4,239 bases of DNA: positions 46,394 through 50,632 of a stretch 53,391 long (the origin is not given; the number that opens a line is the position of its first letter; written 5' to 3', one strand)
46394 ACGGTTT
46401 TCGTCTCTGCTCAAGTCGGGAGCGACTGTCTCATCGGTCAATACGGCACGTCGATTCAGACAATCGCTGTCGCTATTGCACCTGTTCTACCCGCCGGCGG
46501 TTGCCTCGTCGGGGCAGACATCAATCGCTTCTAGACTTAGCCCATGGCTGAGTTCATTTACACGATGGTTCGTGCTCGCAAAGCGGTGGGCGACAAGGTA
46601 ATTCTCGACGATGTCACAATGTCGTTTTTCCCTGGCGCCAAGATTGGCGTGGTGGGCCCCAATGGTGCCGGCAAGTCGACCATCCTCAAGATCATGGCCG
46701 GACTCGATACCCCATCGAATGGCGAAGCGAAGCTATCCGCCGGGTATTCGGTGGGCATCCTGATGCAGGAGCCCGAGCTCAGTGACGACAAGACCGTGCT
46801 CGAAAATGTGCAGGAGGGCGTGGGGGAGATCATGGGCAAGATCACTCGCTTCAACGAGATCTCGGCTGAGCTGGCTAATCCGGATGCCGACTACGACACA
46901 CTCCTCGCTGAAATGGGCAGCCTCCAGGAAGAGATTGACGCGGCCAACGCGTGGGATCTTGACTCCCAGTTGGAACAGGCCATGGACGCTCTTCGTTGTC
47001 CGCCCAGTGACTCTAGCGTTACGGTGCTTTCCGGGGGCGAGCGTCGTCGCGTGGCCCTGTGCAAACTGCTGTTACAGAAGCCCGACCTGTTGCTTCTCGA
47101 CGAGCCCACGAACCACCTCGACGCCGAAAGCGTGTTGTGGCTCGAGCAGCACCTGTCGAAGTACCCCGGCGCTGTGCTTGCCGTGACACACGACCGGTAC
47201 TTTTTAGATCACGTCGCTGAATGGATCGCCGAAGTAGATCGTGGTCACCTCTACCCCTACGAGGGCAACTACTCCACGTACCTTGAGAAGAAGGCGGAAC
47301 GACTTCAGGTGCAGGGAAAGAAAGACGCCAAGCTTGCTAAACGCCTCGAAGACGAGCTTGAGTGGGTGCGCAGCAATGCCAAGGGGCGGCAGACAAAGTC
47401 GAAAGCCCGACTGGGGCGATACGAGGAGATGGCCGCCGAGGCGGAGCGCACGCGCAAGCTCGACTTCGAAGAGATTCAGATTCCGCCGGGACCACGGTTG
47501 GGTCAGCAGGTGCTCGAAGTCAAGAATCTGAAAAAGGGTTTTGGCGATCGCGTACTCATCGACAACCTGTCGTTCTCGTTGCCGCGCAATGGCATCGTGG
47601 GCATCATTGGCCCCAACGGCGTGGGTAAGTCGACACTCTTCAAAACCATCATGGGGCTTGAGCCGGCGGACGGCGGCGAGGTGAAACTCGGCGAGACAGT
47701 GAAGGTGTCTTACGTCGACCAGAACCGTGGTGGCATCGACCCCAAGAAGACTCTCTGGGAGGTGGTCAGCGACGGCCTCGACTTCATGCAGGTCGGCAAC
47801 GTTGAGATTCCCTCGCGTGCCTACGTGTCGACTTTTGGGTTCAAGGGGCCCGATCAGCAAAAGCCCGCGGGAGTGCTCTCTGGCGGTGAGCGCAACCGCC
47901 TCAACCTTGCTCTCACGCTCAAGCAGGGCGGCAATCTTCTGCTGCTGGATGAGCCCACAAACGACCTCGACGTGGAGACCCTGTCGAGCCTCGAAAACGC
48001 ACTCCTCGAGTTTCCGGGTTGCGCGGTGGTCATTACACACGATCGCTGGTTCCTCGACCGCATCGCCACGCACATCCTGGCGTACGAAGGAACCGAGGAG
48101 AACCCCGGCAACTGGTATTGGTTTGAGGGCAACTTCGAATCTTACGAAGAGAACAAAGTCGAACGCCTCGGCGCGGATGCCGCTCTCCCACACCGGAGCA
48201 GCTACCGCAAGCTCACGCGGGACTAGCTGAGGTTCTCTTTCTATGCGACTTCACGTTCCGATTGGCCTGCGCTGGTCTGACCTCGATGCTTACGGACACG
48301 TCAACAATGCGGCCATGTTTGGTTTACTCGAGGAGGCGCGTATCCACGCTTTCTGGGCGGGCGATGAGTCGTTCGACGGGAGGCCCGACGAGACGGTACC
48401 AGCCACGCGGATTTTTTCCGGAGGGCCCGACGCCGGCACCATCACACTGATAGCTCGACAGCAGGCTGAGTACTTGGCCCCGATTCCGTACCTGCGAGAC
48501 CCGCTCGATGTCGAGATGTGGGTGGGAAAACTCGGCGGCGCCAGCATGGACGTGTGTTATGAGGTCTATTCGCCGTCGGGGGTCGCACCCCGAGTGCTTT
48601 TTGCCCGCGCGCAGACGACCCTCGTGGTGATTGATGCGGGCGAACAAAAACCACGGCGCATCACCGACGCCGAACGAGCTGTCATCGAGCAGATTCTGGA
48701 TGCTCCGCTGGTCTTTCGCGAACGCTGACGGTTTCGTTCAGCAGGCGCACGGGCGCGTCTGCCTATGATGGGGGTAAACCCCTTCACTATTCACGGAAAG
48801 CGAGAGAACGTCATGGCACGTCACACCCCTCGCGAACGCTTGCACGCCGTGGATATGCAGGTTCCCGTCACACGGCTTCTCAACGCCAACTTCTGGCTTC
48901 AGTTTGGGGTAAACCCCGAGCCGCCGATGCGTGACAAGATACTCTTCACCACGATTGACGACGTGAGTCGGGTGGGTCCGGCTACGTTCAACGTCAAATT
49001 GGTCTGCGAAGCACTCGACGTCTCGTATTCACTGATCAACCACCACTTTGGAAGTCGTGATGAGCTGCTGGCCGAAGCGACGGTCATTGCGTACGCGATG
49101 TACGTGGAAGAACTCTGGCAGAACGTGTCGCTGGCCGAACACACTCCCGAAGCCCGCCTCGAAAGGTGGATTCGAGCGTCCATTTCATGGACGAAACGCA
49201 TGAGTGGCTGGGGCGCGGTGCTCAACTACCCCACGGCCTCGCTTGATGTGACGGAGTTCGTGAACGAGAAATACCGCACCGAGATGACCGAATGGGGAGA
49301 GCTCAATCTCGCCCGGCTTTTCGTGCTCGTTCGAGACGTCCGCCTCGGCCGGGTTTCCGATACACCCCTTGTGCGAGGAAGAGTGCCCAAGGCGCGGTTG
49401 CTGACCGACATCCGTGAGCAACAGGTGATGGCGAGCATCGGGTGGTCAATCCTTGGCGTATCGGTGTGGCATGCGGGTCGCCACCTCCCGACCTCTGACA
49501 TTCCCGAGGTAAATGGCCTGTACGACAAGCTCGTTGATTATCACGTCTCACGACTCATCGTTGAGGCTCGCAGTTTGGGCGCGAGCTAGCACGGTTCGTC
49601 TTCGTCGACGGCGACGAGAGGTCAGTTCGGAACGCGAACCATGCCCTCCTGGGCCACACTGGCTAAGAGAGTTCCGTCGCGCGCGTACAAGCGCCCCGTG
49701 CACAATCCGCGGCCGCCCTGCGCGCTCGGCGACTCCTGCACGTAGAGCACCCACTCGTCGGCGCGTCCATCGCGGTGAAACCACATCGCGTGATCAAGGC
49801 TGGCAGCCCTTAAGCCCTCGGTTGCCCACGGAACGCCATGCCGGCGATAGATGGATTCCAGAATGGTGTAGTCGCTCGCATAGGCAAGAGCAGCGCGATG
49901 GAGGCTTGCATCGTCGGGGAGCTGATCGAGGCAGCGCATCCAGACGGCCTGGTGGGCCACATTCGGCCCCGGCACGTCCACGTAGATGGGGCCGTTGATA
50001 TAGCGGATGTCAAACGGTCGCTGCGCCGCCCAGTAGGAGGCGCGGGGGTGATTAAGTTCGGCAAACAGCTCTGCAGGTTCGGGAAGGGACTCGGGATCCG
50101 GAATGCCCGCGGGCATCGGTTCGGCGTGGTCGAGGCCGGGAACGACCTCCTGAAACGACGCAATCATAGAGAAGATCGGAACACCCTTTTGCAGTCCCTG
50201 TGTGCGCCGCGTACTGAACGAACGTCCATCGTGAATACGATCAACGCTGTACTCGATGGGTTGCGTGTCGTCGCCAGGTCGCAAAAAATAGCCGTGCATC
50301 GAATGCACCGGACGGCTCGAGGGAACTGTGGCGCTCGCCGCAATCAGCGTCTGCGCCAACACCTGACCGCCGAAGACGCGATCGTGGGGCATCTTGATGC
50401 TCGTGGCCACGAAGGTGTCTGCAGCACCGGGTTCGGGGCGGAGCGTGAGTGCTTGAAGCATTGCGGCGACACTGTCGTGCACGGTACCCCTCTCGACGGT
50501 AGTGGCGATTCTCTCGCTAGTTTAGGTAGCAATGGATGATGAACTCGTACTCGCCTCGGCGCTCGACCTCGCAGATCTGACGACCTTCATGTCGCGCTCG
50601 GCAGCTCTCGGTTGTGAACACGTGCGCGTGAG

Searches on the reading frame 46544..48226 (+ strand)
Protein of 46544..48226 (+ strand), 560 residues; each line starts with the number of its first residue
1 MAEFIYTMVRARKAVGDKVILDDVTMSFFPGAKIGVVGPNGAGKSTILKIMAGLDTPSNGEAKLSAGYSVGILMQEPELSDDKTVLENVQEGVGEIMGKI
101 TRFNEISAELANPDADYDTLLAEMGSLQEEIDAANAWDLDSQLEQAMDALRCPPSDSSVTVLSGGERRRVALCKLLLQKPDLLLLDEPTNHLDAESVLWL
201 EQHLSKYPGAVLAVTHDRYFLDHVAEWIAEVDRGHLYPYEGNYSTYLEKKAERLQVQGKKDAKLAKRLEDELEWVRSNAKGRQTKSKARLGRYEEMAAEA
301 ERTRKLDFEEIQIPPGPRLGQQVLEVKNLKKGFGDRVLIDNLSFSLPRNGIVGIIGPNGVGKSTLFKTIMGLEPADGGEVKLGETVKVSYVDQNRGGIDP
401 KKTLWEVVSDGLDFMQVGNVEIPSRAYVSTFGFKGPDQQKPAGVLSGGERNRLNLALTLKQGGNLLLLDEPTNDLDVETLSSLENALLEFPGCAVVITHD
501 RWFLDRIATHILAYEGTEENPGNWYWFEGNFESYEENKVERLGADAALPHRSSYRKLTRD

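Call 17: search_protein_families(library=pfam, proteins=[window:46544-48226:+], max_evalue=0.001)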
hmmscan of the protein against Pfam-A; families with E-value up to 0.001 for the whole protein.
window:46544-48226:+ (560 aa): 11 families
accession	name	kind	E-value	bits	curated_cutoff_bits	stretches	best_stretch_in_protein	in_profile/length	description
PF00005.33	ABC_tran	-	2.1e-51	174.5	25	2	21-190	1-137/137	ABC transporter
PF13304.12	AAA_21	-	2.2e-17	64.5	27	0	35-55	3-26/304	AAA domain, putative AbiEii toxin, Type IV TA system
PF12848.13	ABC_tran_Xtn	-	4.6e-15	55.9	25.9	1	230-299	2-73/85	ABC transporter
PF02463.25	SMC_N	-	1.2e-09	38.4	40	0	349-369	24-44/220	RecF/RecN/SMC N terminal domain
PF13555.12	AAA_29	-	1.2e-07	31.8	27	0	343-368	16-41/61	P-loop containing region of AAA domain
PF13476.12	AAA_23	-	3e-06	28.5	27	0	341-369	12-39/201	AAA domain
PF01926.29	MMR_HSR1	-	9e-05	23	21.9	0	352-372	2-22/113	50S ribosome-binding GTPase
PF13401.12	AAA_22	-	9.9e-05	23.1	27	0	349-406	5-53/130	AAA domain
PF13175.12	AAA_15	-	0.00023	21.3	32.1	0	35-53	27-45/374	AAA ATPase domain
PF13514.12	AAA_27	-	0.00043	20.4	22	0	341-370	18-47/206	AAA domain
PF03193.22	RsgA_GTPase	-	0.00052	20.3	30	0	340-373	98-130/174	RsgA GTPase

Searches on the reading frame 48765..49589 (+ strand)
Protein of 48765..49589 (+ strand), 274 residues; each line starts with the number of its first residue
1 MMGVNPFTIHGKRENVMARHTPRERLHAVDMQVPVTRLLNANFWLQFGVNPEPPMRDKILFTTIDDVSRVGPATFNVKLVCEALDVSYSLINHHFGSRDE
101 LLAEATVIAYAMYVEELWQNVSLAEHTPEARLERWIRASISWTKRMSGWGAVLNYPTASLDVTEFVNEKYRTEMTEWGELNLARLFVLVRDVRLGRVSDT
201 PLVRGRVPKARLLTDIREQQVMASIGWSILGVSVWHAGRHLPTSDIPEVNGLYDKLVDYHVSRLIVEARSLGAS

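Call 68: search_protein_families(library=pfam, proteins=[window:48765-49589:+], max_evalue=0.001)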
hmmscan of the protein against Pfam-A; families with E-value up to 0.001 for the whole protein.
window:48765-49589:+ (274 aa): 1 family
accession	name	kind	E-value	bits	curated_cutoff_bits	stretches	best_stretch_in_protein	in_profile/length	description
PF00440.29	TetR_N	-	4.6e-05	23.5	24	1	69-105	11-47/47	Bacterial regulatory proteins, tetR family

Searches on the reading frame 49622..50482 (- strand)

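Call 68: search_protein_families(library=pfam, proteins=[window:49622-50482:-], max_evalue=0.001)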
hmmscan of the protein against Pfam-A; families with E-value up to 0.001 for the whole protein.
window:49622-50482:- (286 aa): 3 families
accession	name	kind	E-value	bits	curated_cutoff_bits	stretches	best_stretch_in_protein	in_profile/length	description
PF02551.21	Acyl_CoA_thio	-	2.2e-44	150.9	21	2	166-281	19-132/132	Acyl-CoA thioesterase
PF20789.3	4HBT_3C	-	1.9e-29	103.1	24.1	1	141-282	15-140/140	Acyl-CoA thioesterase C-terminal domain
PF13622.12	4HBT_3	-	2.8e-20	72.8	24.3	1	32-111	7-83/83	Acyl-CoA thioesterase N-terminal domain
